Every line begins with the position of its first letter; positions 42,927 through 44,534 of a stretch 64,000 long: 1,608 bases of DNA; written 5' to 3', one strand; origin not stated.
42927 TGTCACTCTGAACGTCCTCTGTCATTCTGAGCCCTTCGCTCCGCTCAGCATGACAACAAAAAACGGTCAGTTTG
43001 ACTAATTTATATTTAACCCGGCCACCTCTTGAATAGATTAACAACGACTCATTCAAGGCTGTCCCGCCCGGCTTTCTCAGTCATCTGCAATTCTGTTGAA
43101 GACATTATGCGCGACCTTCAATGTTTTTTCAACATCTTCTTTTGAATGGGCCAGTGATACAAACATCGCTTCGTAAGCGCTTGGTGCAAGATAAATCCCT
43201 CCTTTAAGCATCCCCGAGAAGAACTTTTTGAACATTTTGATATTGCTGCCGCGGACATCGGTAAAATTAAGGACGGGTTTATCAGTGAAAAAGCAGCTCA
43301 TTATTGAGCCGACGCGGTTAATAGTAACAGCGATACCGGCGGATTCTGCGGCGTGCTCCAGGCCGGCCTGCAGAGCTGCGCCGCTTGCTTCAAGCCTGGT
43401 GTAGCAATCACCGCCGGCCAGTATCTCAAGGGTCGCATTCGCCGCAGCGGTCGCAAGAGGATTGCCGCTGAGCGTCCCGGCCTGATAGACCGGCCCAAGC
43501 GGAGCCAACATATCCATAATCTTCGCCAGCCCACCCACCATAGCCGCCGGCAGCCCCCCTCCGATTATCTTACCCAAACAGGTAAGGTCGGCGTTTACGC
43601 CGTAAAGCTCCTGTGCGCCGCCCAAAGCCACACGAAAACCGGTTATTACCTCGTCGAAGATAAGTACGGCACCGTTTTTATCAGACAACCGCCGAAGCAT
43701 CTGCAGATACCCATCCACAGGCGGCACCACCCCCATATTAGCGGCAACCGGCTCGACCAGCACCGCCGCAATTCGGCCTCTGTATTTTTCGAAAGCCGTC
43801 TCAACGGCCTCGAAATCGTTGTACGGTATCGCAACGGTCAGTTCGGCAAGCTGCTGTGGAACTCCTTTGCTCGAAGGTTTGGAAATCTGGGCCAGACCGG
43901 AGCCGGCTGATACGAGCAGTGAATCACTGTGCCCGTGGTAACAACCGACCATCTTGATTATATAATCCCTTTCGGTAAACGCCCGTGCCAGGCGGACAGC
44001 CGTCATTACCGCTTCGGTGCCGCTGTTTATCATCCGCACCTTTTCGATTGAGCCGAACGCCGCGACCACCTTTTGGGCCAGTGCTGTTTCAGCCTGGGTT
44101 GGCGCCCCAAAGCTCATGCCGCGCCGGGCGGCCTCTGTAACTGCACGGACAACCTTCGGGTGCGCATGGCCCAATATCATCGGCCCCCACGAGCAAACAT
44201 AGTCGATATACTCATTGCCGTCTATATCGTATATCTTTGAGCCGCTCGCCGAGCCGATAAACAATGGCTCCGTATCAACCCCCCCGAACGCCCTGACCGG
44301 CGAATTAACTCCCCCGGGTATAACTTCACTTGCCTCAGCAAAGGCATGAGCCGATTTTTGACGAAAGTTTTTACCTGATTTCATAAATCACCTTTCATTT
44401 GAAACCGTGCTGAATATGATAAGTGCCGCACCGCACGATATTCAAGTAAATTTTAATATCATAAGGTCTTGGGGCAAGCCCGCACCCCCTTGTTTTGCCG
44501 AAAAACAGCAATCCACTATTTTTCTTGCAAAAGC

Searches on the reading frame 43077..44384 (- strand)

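Call 46: search_protein_families(library=pfam, proteins=[window:43077-44384:-], max_evalue=0.0001)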
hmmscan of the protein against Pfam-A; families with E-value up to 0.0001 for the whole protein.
window:43077-44384:- (435 aa): 1 family
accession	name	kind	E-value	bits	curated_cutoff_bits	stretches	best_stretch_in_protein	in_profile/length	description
PF00202.27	Aminotran_3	-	2.9e-76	257.2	30.5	1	39-423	9-397/403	Aminotransferase class-III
